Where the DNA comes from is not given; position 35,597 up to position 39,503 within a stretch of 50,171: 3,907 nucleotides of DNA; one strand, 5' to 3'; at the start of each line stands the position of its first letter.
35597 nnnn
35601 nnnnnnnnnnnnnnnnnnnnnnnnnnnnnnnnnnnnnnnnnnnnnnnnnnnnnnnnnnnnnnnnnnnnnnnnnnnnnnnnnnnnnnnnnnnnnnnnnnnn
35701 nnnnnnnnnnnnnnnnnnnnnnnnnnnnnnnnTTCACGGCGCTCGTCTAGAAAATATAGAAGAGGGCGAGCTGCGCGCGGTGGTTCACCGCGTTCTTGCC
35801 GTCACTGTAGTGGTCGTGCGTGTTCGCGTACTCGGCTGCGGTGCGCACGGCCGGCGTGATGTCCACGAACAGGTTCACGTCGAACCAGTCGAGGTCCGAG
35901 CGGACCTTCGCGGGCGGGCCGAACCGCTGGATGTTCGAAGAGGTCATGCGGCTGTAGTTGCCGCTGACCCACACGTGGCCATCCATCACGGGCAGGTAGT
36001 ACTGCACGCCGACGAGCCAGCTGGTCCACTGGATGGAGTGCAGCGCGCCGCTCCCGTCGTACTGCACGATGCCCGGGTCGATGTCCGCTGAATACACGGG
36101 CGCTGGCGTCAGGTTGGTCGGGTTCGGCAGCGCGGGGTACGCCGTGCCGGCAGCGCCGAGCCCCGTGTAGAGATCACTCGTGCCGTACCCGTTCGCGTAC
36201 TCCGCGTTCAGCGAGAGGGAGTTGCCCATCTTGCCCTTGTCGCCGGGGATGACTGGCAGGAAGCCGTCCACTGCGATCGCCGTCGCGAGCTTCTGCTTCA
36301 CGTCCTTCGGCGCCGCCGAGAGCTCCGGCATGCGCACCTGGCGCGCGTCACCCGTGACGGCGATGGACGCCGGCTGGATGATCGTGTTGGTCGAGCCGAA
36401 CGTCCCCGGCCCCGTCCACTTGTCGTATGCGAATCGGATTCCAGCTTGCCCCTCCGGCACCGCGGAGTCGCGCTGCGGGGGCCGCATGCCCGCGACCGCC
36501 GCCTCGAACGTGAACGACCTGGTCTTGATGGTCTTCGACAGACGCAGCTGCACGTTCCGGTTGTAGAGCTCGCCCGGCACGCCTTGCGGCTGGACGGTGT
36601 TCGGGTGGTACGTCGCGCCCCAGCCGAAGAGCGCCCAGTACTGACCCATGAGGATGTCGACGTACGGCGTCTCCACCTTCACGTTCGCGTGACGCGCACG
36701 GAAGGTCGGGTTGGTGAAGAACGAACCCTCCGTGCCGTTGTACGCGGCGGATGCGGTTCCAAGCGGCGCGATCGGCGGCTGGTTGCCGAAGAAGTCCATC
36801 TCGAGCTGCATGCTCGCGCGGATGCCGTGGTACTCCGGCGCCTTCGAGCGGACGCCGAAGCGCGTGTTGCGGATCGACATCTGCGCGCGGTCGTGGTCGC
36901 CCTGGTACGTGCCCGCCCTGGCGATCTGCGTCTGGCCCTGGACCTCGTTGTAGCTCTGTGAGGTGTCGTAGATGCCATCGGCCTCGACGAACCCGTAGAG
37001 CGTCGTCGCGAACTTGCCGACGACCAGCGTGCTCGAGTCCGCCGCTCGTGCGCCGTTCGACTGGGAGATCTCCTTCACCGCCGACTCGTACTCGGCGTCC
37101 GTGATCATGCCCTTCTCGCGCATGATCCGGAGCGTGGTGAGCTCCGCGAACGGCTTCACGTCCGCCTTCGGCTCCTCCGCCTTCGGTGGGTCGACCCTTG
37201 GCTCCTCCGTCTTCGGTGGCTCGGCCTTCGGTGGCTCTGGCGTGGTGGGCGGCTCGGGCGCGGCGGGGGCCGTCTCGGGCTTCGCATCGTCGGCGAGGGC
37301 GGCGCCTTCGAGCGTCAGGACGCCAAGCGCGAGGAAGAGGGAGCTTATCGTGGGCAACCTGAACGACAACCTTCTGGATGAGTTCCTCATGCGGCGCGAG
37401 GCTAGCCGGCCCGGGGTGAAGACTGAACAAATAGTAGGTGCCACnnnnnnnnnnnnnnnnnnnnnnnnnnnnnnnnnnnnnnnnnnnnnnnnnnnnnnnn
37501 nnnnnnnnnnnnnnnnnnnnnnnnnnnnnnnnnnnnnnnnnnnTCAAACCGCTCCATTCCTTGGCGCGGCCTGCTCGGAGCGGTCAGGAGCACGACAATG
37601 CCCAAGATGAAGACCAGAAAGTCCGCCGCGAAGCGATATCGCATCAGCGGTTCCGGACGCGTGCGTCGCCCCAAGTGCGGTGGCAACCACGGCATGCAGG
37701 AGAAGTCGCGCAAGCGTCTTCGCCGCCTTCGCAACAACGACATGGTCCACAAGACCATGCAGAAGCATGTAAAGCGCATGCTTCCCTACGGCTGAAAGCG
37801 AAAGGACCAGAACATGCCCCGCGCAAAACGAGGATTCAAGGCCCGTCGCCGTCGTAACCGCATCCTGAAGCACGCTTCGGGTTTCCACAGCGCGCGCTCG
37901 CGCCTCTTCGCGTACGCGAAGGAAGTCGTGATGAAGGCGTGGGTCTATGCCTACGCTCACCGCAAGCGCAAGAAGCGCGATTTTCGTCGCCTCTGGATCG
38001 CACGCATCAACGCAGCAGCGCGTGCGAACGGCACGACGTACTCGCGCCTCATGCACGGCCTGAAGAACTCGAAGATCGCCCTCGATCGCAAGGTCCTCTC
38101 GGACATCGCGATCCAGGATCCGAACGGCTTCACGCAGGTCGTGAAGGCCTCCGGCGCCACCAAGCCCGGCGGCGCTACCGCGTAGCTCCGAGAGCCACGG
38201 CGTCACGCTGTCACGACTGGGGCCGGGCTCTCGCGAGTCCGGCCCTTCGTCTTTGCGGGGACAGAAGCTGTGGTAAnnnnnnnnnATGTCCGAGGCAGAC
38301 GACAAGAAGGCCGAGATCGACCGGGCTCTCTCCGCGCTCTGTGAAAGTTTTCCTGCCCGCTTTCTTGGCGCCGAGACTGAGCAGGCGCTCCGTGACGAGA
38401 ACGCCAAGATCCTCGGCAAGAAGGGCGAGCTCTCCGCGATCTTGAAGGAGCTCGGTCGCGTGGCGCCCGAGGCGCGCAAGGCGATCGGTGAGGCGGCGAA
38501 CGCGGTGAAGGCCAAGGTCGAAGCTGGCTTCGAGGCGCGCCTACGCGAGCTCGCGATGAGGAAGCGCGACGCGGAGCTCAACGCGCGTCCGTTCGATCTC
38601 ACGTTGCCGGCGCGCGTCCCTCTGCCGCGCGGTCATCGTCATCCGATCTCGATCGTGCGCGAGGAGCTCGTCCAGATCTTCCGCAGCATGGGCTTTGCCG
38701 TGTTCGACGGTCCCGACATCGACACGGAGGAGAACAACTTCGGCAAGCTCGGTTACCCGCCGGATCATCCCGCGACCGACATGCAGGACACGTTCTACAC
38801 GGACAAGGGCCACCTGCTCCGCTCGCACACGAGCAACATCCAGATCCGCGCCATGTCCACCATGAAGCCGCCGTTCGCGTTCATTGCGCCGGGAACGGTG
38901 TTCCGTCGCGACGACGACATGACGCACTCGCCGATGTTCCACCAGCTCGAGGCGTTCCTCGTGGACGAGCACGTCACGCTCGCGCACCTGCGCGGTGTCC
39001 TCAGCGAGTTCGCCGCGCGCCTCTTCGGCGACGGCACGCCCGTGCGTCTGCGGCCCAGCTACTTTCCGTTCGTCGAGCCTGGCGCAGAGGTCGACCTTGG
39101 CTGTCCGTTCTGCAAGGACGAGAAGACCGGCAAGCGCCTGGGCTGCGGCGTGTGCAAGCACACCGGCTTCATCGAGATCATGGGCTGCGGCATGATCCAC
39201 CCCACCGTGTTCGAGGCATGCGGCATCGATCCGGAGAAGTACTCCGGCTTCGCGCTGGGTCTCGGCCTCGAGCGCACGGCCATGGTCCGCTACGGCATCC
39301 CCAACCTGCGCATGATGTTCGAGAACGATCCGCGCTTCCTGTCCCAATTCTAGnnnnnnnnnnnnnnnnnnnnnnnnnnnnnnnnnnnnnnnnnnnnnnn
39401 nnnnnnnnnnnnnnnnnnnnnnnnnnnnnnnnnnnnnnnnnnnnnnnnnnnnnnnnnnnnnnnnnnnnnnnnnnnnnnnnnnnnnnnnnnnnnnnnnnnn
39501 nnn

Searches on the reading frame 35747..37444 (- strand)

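Call 54: search_protein_families(library=pfam, proteins=[window:35747-37444:-], max_evalue=0.00001)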
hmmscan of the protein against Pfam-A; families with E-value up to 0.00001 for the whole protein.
window:35747-37444:- (565 aa): 1 family
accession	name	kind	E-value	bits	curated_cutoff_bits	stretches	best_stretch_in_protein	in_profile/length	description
PF13609.12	Porin_4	-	5e-07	30.3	27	0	134-286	13-123/310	Gram-negative porin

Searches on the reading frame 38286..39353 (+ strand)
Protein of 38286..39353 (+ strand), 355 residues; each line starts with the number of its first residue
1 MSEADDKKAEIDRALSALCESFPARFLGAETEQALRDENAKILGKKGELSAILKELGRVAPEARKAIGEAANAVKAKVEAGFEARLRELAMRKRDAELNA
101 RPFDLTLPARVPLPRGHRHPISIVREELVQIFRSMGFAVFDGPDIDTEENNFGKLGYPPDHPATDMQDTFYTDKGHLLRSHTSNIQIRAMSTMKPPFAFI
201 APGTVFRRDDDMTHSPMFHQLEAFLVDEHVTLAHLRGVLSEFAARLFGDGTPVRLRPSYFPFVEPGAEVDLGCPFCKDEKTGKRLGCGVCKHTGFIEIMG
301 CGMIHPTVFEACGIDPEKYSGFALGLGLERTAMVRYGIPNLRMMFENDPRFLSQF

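Call 54: search_protein_families(library=pfam, proteins=[window:38286-39353:+], max_evalue=0.00001)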
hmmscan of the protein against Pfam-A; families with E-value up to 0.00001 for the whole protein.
window:38286-39353:+ (355 aa): 2 families
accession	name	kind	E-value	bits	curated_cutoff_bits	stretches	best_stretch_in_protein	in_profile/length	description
PF01409.25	tRNA-synt_2d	-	9.4e-87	291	19.8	1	104-355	3-246/246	tRNA synthetases class II core domain (F)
PF02912.23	Phe_tRNA-synt_N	-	5.1e-15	55.6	22.3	1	31-98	2-69/69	Aminoacyl tRNA synthetase class II, N-terminal domain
